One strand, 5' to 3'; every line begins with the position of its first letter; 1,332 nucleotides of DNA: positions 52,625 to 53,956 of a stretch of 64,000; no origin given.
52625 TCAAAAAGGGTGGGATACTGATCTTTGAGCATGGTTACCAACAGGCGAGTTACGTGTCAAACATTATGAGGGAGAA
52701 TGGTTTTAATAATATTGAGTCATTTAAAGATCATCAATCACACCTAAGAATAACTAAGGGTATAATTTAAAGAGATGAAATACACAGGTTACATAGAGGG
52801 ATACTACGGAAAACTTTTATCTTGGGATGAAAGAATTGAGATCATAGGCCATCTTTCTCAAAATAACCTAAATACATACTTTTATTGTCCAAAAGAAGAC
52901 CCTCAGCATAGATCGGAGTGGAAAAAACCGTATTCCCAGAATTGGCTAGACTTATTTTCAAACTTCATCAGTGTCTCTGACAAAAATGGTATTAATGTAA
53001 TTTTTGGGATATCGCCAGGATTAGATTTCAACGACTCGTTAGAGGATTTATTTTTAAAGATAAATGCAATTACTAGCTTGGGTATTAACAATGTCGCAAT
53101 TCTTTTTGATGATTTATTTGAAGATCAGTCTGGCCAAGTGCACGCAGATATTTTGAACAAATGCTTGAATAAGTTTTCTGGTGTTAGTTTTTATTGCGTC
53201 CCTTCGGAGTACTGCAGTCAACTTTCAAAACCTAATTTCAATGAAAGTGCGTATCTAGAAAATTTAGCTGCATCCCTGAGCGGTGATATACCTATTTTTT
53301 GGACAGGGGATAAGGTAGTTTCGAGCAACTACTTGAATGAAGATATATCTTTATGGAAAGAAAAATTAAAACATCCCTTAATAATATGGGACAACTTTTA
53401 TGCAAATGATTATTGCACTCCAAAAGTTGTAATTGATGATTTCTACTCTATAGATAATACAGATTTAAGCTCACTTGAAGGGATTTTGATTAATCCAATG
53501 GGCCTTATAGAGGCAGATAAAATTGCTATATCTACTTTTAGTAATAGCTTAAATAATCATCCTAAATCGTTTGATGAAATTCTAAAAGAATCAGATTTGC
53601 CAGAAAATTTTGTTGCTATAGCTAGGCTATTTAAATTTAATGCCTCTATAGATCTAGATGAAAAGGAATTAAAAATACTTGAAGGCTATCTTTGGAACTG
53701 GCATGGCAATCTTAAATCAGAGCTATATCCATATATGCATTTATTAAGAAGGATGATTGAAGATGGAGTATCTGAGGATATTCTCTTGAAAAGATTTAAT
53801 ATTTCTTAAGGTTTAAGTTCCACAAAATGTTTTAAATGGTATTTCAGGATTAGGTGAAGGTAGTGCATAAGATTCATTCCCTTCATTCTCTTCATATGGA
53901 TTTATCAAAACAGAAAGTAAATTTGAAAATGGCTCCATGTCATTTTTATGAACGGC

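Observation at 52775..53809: Minimal cytoplasmic GH84 (O-GlcNAcase-like) enzyme appended to the hemA-prfA-prmC operon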

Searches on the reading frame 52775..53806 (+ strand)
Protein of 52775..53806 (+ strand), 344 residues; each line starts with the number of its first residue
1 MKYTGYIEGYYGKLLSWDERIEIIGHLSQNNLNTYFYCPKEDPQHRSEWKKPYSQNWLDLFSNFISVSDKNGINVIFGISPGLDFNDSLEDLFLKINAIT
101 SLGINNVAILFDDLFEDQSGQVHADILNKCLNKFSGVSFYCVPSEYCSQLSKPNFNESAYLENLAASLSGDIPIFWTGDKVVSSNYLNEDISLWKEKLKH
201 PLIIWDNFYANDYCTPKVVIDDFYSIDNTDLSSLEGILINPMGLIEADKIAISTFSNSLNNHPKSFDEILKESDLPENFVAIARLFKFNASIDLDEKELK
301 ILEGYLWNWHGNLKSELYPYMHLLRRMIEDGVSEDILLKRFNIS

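Call 3: search_protein_families(library=pfam, proteins=[window:52775-53806:+], max_evalue=1)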
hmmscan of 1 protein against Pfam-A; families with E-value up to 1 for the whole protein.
window:52775-53806:+ (344 aa): 1 family
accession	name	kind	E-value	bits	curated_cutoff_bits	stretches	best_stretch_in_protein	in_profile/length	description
PF07555.19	NAGidase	-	3.8e-59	200.9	25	1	5-263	2-266/295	beta-N-acetylglucosaminidase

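Call 4: search_protein_families(library=ncbifam, proteins=[window:52775-53806:+], max_evalue=1)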
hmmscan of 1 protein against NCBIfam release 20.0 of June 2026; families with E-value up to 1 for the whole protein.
window:52775-53806:+ (344 aa): 1 family
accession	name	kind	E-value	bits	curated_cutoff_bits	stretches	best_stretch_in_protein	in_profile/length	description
NF041654.1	GlcNAcase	equivalog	1.8e-41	142.5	1000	1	2-259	144-407/732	beta-N-acetylglucosaminidase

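Call 5: search_solved_structures(query=window:52775-53806:+, max_evalue=1, show_alignments=3)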
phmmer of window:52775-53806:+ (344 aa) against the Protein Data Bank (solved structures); distinct sequences matched with E-value up to 1: 40.
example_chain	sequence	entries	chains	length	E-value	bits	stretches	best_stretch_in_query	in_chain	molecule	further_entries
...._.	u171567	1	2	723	2.1e-40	142.1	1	4-257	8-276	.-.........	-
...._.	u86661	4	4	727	5.3e-38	134.2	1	2-259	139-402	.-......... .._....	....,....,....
2j4g_A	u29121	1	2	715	5.5e-38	134.2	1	2-259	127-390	HYALURONOGLUCOSAMINIDASE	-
2chn_A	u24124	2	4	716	5.6e-38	134.2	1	2-259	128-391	GLUCOSAMINIDASE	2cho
2jiw_A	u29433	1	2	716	5.6e-38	134.2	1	2-259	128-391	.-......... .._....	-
2j47_A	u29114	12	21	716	5.6e-38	134.2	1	2-259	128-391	GLUCOSAMINIDASE | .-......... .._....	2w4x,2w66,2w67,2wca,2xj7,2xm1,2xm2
7k41_A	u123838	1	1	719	5.6e-38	134.2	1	2-259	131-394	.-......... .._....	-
5abe_A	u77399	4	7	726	5.8e-38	134.1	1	2-259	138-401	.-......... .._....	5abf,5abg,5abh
5abf_B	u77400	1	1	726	5.8e-38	134.1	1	2-259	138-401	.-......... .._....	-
2vvn_A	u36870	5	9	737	5.9e-38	134.1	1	2-259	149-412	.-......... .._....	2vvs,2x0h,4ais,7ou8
5diy_A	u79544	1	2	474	7.5e-38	133.7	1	2-265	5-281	Hyaluronidase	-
9lr5_A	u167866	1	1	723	2.9e-37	131.8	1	2-259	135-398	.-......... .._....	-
2wzi_A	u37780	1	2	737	3e-37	131.8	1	2-259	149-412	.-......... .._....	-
2wzh_A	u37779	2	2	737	3e-37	131.8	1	2-259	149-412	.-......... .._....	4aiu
5uhk_A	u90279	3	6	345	3.9e-37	131.4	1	4-266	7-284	O-GlcNAcase TIM-barrel domain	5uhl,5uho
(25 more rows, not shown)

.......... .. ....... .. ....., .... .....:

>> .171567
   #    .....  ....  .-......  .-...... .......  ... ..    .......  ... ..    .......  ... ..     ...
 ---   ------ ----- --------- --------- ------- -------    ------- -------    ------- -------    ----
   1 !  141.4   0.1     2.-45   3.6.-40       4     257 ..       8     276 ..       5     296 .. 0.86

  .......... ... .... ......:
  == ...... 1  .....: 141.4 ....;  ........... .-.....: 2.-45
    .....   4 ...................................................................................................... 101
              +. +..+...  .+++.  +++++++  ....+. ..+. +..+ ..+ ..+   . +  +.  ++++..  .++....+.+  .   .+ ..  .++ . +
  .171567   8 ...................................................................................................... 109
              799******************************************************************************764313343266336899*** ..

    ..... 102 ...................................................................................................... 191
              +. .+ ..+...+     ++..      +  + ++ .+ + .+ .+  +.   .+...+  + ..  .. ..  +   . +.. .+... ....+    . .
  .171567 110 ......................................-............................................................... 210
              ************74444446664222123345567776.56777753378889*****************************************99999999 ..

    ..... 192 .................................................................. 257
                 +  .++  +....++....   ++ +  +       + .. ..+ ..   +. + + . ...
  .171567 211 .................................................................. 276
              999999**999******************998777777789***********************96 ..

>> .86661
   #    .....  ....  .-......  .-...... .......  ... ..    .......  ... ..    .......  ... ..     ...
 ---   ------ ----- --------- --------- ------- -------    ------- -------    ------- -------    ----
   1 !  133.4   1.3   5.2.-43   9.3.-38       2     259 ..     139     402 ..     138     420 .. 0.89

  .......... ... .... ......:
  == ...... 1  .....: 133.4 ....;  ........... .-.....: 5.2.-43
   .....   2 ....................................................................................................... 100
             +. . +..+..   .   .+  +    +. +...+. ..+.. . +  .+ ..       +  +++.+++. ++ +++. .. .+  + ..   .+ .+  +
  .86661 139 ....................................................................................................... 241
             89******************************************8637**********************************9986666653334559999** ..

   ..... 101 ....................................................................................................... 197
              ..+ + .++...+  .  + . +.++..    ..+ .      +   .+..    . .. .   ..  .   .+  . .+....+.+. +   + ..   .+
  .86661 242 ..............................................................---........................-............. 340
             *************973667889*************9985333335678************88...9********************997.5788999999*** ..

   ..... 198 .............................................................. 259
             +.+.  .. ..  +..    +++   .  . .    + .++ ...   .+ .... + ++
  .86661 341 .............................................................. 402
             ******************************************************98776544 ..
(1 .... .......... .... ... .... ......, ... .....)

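Call 9: find_homologous_proteins(query=window:52775-53806:+, max_evalue=0.001)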
Query window:52775-53806:+ (344 aa): 619 proteins with E <= 0.001 among 2517 candidates; the best 120 are listed.
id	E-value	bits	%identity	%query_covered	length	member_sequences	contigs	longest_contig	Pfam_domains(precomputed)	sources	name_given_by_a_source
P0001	3.6e-223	758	96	100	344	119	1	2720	PF07555.20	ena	-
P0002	1.8e-203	693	87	100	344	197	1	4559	PF07555.20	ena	-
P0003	8.7e-179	612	76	100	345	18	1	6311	PF07555.20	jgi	-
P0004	4.6e-160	551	66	100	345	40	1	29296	PF07555.20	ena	-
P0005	4.5e-123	429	54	100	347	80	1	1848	PF07555.20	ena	-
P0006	1.1e-108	382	49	100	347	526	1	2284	PF07555.20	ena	-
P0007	2.0e-108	381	50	100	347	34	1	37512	PF07555.20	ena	-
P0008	2.3e-108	381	49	100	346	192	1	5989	PF07555.20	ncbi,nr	ncbi:MAG: beta-N-acetylglucosaminidase domain-containing protein [Pseudomonadota bacterium]|nr:beta-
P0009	5.9e-108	379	49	100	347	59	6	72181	PF07555.20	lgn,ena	-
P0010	7.1e-108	379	48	100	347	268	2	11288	PF07555.20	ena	-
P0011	2.4e-99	351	46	100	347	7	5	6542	PF07555.20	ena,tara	tara:strand:+ start:205 stop:1248 length:1044 start_codon:yes stop_codon:yes gene_type:complete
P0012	6.0e-98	346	46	100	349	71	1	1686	PF07555.20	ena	-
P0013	3.2e-96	341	45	100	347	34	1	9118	PF07555.20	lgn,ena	-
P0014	1.1e-95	339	45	100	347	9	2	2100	PF07555.20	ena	-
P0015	3.6e-95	337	44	100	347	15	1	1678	PF07555.20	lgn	-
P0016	4.4e-94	334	45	100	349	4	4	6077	PF07555.20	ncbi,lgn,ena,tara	tara:strand:- start:144 stop:1193 length:1050 start_codon:yes stop_codon:yes gene_type:complete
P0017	7.2e-94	333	46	100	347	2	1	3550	PF07555.20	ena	-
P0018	8.1e-91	323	44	100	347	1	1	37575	PF07555.20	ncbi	-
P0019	4.6e-87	310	41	100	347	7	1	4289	PF07555.20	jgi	-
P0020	3.1e-80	288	43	99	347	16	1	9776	PF07555.20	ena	-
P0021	5.9e-80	287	42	100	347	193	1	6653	PF07555.20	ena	-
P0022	5.0e-77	277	43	95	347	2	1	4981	PF07555.20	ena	-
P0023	5.6e-77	277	41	99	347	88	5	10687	PF07555.20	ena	-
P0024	1.2e-76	276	42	99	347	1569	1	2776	PF07555.20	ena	-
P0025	4.7e-76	274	41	99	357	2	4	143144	PF07555.20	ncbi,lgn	ncbi:MAG: beta-N-acetylglucosaminidase domain-containing protein [Gammaproteobacteria bacterium]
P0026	5.4e-76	274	43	95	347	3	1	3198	PF07555.20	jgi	jgi:hypothetical protein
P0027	1.0e-75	273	42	99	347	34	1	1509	PF07555.20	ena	-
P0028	2.2e-75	272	41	99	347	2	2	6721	PF07555.20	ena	-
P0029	7.7e-75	270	43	99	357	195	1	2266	PF07555.20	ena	-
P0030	2.0e-74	269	42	95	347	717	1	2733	PF07555.20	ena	-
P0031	3.3e-74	268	42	99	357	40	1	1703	PF07555.20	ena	-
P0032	6.2e-74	267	42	99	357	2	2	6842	PF07555.20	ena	-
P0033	8.6e-74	267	42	99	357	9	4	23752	PF07555.20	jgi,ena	-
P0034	1.6e-73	266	42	99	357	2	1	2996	PF07555.20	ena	-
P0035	2.4e-72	262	41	99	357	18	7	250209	PF07555.20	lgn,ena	-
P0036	7.3e-71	257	41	98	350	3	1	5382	PF07555.20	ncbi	-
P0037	1.6e-65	240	43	87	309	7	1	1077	PF07555.20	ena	-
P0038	1.7e-65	240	38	96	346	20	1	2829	PF07555.20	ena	-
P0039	4.1e-65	238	38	99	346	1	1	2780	PF07555.20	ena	-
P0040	2.0e-64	236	38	96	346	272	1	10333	PF07555.20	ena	-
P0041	7.0e-64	234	44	81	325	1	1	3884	PF07555.20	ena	-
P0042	2.2e-62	229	36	99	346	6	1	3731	PF07555.20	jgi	-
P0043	2.5e-61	226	37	96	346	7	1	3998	PF07555.20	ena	-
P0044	1.2e-60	224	45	74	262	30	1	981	PF07555.20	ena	-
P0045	1.1e-59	220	37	96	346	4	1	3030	PF07555.20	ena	-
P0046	4.5e-56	209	51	53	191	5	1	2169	PF07555.20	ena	-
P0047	6.3e-54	202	38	93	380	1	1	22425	PF07555.20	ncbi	-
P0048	7.9e-54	201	38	93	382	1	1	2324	PF07555.20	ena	-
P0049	1.7e-53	200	34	95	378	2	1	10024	PF07555.20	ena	-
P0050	3.1e-53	199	40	94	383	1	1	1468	PF07555.20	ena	-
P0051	3.1e-53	199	38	93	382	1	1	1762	PF07555.20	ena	-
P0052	4.3e-53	199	37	93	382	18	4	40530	PF07555.20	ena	-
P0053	8.3e-53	198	37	93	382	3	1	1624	PF07555.20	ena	-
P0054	1.2e-52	197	36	94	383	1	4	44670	PF07555.20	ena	-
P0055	1.6e-52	197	36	94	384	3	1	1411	PF07555.20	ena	-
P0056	2.0e-52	197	38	93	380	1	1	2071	PF07555.20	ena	-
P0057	2.1e-52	197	37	95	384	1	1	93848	PF07555.20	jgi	jgi:DNA-directed RNA polymerase subunit N (RpoN/RPB10)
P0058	2.2e-52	196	38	94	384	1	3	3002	PF07555.20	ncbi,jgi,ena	-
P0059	2.5e-52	196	38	93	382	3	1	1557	PF07555.20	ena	-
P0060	3.0e-52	196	36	93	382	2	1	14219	PF07555.20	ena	-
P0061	3.2e-52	196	35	94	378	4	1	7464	PF07555.20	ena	-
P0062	4.7e-52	195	34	95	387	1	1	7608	PF07555.20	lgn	-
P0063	4.7e-52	195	33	91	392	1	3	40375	PF07555.20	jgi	jgi:hyaluronoglucosaminidase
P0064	4.8e-52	195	35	94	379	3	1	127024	PF07555.20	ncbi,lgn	-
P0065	6.5e-52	195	38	94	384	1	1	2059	PF07555.20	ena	-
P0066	7.2e-52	195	34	95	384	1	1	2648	PF07555.20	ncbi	-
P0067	7.9e-52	195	36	93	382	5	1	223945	PF07555.20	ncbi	-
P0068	9.0e-52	194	36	97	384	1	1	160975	PF07555.20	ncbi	-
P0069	9.5e-52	194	36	94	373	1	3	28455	PF07555.20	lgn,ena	-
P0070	1.0e-51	194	38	94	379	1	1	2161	PF07555.20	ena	-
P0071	1.6e-51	194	37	93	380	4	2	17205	PF07555.20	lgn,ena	-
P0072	1.6e-51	194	36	94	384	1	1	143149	PF07555.20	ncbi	-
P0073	1.6e-51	194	37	97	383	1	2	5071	PF07555.20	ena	-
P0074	1.7e-51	193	36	95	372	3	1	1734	PF07555.20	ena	-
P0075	1.8e-51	193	36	94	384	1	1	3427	PF07555.20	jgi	jgi:hyaluronoglucosaminidase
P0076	1.8e-51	193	36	95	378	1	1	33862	PF07555.20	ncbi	-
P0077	2.9e-51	193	35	95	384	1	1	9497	PF07555.20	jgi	jgi:hyaluronoglucosaminidase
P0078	3.3e-51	193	36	93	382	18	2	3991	PF07555.20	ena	-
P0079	3.6e-51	192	39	93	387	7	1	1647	PF07555.20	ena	-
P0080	3.6e-51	192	36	93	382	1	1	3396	PF07555.20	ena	-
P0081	4.1e-51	192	36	94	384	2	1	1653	PF07555.20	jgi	-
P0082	4.3e-51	192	36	93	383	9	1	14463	PF07555.20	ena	-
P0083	4.5e-51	192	37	95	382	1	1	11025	PF07555.20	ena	-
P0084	5.4e-51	192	36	95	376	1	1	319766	PF07555.20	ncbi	-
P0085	6.6e-51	192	37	94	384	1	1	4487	PF07555.20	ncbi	-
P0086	6.8e-51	192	32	94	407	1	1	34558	PF07555.20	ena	-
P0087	8.0e-51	191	37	93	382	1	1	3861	PF07555.20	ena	-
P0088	8.4e-51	191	34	95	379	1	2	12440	PF07555.20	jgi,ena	-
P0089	8.4e-51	191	37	94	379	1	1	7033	PF07555.20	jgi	-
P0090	9.2e-51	191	36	97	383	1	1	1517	PF07555.20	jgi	jgi:DNA-directed RNA polymerase subunit N (RpoN/RPB10)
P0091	1.2e-50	191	35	98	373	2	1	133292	PF07555.20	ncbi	-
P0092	1.3e-50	191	35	94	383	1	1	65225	PF07555.20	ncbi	-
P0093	1.4e-50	190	34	94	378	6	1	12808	PF07555.20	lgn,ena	-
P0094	1.5e-50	190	36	98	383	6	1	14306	PF07555.20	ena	-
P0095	1.6e-50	190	36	97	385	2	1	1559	PF07555.20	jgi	-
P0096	1.7e-50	190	37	94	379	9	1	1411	PF07555.20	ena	-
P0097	1.7e-50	190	35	98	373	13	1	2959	PF07555.20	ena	-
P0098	2.0e-50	190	38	93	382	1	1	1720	PF07555.20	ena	-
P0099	2.0e-50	190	35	95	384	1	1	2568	PF07555.20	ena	-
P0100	3.6e-50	189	36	94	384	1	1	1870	PF07555.20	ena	-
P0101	3.7e-50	189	37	95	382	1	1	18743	PF07555.20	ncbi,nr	ncbi:protein O-GlcNAcase [Alphaproteobacteria bacterium]|nr:protein O-GlcNAcase [Alphaproteobacteria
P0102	3.9e-50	189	35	95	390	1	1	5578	PF07555.20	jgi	-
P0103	3.9e-50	189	35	98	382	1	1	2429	PF07555.20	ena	-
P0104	4.9e-50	189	38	93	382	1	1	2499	PF07555.20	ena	-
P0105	5.6e-50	189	34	97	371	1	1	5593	PF07555.20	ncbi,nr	ncbi:MAG: beta-N-acetylglucosaminidase domain-containing protein, partial [Gammaproteobacteria bacte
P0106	5.7e-50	188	36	94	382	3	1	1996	PF07555.20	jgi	-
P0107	5.9e-50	188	35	94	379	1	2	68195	PF07555.20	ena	-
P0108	6.0e-50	188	36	94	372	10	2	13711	PF07555.20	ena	-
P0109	7.1e-50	188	36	94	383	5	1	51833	PF07555.20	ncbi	-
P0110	7.1e-50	188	35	94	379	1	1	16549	PF07555.20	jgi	jgi:DNA-directed RNA polymerase subunit N (RpoN/RPB10)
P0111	7.2e-50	188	36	93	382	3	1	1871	PF07555.20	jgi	-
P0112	7.4e-50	188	35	95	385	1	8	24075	PF07555.20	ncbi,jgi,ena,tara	tara:strand:- start:1345 stop:2502 length:1158 start_codon:yes stop_codon:yes gene_type:complete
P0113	7.7e-50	188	36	94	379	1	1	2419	PF07555.20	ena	-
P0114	7.8e-50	188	37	93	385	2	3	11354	PF07555.20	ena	-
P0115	8.8e-50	188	35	93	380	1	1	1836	PF07555.20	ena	-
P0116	9.5e-50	188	35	94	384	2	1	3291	PF07555.20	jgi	jgi:DNA-directed RNA polymerase subunit N (RpoN/RPB10)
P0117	1.1e-49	188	36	95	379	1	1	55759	PF07555.20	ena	-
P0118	1.1e-49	188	36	95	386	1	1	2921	PF07555.20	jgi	-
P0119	1.2e-49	187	35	93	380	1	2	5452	PF07555.20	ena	-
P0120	1.2e-49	187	37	93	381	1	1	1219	PF07555.20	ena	-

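Call 11: find_encoding_contigs(protein=P0009, flank=10000, max_places=3)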
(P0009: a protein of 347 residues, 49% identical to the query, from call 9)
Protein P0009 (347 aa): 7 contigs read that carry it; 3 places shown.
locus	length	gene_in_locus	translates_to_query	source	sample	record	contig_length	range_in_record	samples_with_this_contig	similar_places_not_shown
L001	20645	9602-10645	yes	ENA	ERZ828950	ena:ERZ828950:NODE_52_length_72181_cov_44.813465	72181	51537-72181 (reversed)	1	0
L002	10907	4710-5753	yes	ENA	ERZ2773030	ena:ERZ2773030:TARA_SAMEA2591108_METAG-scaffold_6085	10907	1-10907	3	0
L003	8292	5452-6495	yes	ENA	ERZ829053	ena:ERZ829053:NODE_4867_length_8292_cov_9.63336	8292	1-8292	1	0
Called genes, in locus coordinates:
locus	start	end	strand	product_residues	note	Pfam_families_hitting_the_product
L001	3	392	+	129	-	?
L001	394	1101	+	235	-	PF00378:ECH_1, PF16113:ECH_2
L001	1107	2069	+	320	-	PF12146:Hydrolase_4, PF00561:Abhydrolase_1, PF12697:Abhydrolase_6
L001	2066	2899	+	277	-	PF20434:BD-FAE, PF07859:Abhydrolase_3, PF00326:Peptidase_S9 (weak)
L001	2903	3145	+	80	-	PF13937:DUF4212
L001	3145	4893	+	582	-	PF00474:SSF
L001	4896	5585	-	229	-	PF00903:Glyoxalase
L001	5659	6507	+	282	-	PF04116:FA_hydroxylase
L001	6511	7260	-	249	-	-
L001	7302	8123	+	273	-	PF00378:ECH_1, PF16113:ECH_2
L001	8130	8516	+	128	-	PF13664:DUF4149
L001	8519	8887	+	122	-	PF09996:DUF2237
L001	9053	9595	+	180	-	PF01292:Ni_hydr_CYTB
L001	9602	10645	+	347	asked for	PF07555:NAGidase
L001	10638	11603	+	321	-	PF00756:Esterase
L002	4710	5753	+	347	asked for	PF07555:NAGidase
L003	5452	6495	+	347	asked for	PF07555:NAGidase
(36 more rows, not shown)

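Call 12: find_encoding_contigs(protein=P0035, flank=10000, max_places=3)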
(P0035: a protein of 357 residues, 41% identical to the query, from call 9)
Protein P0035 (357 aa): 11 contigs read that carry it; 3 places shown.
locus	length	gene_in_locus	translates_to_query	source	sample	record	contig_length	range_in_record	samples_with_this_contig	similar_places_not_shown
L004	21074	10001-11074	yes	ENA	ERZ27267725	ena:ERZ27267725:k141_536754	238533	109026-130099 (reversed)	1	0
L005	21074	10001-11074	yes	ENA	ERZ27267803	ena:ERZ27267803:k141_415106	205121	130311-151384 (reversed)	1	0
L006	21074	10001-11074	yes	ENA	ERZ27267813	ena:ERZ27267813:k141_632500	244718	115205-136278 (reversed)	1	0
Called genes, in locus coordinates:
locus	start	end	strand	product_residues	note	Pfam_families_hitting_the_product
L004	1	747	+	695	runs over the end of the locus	PF01138:RNase_PH, PF03725:RNase_PH_C, PF03726:PNPase, PF01138:RNase_PH, PF00013:KH_1, PF00575:S1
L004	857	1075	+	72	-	-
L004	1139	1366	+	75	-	-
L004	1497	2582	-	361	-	PF01926:MMR_HSR1, PF02421:FeoB_N (weak), PF06071:YchF-GTPase_C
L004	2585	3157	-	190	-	PF01195:Pept_tRNA_hydro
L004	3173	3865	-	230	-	PF01386:Ribosomal_L25p, PF14693:Ribosomal_TL5_C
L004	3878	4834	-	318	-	PF13793:Pribosyltran_N, PF00156:Pribosyltran, PF14572:Pribosyl_synth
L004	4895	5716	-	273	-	PF00288:GHMP_kinases_N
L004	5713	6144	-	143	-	-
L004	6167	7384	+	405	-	PF05201:GlutR_N, PF01488:Shikimate_DH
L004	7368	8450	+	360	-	PF03462:PCRF, PF00472:RF-1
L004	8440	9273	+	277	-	PF02527:GidB (faint), PF06325:PrmA, PF05175:MTS, PF12847:Methyltransf_18 (faint), PF13847:Methyltransf_31, PF08241:Methyltransf_11 (faint), PF13649:Methyltransf_25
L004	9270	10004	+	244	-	PF00899:ThiF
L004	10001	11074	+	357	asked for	PF07555:NAGidase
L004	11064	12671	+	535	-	PF00501:AMP-binding, PF13193:AMP-binding_C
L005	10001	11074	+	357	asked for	PF07555:NAGidase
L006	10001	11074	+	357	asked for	PF07555:NAGidase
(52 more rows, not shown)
